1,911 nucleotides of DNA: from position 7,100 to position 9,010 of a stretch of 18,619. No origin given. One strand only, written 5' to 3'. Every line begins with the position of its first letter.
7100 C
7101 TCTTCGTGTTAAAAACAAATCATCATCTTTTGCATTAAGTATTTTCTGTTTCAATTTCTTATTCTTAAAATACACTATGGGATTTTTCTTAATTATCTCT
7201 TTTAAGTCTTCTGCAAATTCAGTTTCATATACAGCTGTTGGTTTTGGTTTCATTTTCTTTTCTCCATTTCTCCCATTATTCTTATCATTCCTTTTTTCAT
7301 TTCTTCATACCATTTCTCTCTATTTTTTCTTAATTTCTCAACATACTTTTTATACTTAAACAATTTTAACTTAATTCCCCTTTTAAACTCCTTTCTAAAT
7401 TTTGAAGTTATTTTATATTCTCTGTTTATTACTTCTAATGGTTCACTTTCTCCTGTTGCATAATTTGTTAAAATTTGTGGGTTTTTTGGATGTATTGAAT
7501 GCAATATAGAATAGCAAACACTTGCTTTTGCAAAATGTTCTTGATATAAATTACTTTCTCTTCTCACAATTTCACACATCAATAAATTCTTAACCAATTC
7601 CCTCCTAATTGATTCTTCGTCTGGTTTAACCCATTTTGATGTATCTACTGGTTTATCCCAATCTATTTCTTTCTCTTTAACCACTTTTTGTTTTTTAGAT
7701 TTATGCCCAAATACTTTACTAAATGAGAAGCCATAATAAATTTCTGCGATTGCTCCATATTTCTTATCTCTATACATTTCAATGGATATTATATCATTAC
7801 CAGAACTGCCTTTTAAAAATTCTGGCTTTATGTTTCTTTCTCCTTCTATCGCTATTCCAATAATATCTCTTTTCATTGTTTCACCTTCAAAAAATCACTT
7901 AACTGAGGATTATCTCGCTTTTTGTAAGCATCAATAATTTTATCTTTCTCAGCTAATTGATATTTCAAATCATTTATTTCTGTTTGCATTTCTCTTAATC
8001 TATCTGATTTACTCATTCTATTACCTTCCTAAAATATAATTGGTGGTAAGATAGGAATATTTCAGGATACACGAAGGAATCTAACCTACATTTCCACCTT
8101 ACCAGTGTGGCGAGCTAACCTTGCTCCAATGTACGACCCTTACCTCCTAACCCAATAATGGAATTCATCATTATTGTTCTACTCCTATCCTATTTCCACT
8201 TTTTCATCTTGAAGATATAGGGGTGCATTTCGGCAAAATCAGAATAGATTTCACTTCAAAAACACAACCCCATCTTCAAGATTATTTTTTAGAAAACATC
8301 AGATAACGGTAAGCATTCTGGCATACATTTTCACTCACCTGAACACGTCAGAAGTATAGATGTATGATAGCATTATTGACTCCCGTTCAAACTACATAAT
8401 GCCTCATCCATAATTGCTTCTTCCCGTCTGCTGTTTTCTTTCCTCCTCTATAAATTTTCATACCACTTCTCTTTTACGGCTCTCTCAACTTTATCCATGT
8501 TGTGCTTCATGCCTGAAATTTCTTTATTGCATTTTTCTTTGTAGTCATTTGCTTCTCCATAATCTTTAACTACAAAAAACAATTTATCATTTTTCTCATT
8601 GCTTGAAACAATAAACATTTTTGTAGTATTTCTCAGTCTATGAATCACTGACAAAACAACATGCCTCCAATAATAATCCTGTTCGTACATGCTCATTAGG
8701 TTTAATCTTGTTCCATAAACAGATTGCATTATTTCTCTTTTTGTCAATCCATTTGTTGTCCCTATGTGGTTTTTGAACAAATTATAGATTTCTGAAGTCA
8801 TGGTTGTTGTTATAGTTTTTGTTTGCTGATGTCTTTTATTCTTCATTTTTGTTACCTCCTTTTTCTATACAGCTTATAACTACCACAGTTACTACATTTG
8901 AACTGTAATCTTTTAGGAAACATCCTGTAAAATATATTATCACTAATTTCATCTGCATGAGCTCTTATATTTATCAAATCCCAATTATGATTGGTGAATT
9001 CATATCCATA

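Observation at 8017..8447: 431-nt ORF-free, G+C-enriched, stem-rich island in a gap-free gene array: candidate structured RNA (or origin/att-type element)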

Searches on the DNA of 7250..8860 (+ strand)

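Call 6: search_rna_families(source=window, start=7800, end=8700, threshold=evalue, max_evalue=10, show_alignments=3)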
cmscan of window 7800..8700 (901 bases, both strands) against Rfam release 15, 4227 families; matches with E-value up to 10: 5.
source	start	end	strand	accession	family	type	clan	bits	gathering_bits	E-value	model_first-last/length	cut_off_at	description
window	8065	8135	-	RF00005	tRNA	Gene; tRNA;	CL00001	37.5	29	3.9e-06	1-71/71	no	tRNA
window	8127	8176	-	RF00093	SNORD18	Gene; snRNA; snoRNA; CD-box;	CL00047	17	41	3.5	1-71/71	no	Small nucleolar RNA SNORD18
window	8480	8534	+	RF02181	ST7-AS2_1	Gene; lncRNA;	-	16.7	80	1.1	1-72/72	no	ST7 antisense RNA 2 conserved region 1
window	8193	8297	-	RF04087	MIR5565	Gene; miRNA;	-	16.1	80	2.6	1-109/109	no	MIR5565 microRNA precursor family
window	8047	8080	-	RF04333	Plastid-ycf3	Intron;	-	12.2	55.2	7.7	1-47/47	no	Plastid-ycf3 group II-D1 intron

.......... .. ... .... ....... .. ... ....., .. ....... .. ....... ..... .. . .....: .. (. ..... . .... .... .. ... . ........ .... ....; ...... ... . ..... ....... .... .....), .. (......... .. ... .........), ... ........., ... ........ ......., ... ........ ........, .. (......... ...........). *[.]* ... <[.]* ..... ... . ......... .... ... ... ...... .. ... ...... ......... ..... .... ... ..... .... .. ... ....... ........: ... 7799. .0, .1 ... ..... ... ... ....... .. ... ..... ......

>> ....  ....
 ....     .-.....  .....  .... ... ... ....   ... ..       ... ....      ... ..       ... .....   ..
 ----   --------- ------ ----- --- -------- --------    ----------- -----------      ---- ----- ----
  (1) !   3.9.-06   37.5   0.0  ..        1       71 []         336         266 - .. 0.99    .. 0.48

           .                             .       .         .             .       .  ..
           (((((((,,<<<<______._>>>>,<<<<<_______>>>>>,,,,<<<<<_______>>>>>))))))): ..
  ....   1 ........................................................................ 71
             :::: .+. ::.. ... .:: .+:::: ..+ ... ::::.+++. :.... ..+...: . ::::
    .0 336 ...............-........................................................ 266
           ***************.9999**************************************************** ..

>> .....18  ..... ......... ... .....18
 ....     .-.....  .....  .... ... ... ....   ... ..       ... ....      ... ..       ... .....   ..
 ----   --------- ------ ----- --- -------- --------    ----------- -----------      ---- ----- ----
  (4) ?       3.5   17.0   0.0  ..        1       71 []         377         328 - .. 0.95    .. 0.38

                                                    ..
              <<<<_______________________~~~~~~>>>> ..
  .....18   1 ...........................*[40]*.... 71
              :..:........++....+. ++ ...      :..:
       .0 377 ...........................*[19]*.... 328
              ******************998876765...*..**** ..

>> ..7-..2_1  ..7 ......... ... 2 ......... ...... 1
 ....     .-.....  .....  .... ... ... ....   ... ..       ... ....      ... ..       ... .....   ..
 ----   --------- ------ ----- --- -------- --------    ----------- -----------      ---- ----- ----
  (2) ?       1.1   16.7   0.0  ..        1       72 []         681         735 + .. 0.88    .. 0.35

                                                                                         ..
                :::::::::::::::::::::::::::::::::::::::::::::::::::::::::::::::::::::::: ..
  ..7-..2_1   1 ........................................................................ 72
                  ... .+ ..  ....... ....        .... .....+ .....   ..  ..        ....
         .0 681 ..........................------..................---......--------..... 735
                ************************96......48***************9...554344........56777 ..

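Call 8: search_dna_similar(query=window:7850-8860:+, collection=phages, mode=distant, max_rows=30)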
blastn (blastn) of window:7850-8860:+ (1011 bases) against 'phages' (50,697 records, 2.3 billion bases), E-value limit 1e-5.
No match.

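Call 53: search_dna_similar(query=window:8000-8470:+, collection=plasmids, mode=distant, max_evalue=0.01, max_rows=10)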
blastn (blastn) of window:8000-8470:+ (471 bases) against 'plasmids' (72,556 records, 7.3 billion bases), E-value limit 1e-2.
No match.
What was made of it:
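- Tried and rejected: blastn against phage and plasmid collections found nothing (calls 8, 53).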

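Call 64: search_rna_families(sources=[L030, L028, L029], threshold=gathering, show_alignments=2)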
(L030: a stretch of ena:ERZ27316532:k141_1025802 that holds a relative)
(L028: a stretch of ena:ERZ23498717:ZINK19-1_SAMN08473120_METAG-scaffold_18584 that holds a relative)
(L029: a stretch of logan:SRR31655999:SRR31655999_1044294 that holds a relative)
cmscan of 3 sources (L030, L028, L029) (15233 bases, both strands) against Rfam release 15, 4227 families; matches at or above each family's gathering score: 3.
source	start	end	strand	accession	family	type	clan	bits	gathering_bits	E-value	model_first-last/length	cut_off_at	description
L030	19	89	+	RF00005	tRNA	Gene; tRNA;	CL00001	58.7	29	9.6e-11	1-71/71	no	tRNA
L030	1108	1178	+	RF00005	tRNA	Gene; tRNA;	CL00001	54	29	1.9e-09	1-71/71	no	tRNA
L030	1037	1105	+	RF00005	tRNA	Gene; tRNA;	CL00001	38.1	29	4.6e-05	1-71/71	no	tRNA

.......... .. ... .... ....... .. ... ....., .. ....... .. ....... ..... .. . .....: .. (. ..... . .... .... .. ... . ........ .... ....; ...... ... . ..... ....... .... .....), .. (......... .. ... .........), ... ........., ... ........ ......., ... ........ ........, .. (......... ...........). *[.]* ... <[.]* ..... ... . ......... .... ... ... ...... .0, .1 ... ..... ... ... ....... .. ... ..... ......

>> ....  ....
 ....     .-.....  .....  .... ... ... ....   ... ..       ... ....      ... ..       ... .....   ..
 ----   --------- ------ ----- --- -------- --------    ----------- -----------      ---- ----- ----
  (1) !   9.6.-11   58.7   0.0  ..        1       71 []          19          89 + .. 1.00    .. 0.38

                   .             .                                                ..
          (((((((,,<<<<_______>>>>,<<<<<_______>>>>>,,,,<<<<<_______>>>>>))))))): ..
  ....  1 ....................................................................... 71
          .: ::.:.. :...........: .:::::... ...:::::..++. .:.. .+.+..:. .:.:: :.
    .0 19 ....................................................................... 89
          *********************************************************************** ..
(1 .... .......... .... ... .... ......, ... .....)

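Call 70: search_rna_families(sources=[L031, L005, L006, L008], threshold=gathering)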
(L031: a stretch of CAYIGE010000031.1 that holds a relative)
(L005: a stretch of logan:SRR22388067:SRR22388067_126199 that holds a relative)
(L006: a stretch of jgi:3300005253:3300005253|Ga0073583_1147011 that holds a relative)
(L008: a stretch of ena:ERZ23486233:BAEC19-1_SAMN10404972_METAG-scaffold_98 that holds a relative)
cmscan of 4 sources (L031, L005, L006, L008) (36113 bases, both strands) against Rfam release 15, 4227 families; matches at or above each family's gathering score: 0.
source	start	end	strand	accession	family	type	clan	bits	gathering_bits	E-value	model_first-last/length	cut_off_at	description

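Call 85: search_rna_families(source=L030, start=950, end=1250, threshold=evalue, max_evalue=1, show_alignments=3)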
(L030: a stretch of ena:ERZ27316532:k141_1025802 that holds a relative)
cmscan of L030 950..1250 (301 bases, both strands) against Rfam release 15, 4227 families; matches with E-value up to 1: 3.
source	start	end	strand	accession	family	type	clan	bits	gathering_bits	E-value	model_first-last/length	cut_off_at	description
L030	1108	1178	+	RF00005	tRNA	Gene; tRNA;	CL00001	54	29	3.7e-11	1-71/71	no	tRNA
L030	1037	1105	+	RF00005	tRNA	Gene; tRNA;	CL00001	38.1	29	9.1e-07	1-71/71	no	tRNA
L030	1106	1199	+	RF02435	SpF41_sRNA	Gene; sRNA;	-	28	52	0.014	1-105/105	no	Streptococcus sRNA SpF41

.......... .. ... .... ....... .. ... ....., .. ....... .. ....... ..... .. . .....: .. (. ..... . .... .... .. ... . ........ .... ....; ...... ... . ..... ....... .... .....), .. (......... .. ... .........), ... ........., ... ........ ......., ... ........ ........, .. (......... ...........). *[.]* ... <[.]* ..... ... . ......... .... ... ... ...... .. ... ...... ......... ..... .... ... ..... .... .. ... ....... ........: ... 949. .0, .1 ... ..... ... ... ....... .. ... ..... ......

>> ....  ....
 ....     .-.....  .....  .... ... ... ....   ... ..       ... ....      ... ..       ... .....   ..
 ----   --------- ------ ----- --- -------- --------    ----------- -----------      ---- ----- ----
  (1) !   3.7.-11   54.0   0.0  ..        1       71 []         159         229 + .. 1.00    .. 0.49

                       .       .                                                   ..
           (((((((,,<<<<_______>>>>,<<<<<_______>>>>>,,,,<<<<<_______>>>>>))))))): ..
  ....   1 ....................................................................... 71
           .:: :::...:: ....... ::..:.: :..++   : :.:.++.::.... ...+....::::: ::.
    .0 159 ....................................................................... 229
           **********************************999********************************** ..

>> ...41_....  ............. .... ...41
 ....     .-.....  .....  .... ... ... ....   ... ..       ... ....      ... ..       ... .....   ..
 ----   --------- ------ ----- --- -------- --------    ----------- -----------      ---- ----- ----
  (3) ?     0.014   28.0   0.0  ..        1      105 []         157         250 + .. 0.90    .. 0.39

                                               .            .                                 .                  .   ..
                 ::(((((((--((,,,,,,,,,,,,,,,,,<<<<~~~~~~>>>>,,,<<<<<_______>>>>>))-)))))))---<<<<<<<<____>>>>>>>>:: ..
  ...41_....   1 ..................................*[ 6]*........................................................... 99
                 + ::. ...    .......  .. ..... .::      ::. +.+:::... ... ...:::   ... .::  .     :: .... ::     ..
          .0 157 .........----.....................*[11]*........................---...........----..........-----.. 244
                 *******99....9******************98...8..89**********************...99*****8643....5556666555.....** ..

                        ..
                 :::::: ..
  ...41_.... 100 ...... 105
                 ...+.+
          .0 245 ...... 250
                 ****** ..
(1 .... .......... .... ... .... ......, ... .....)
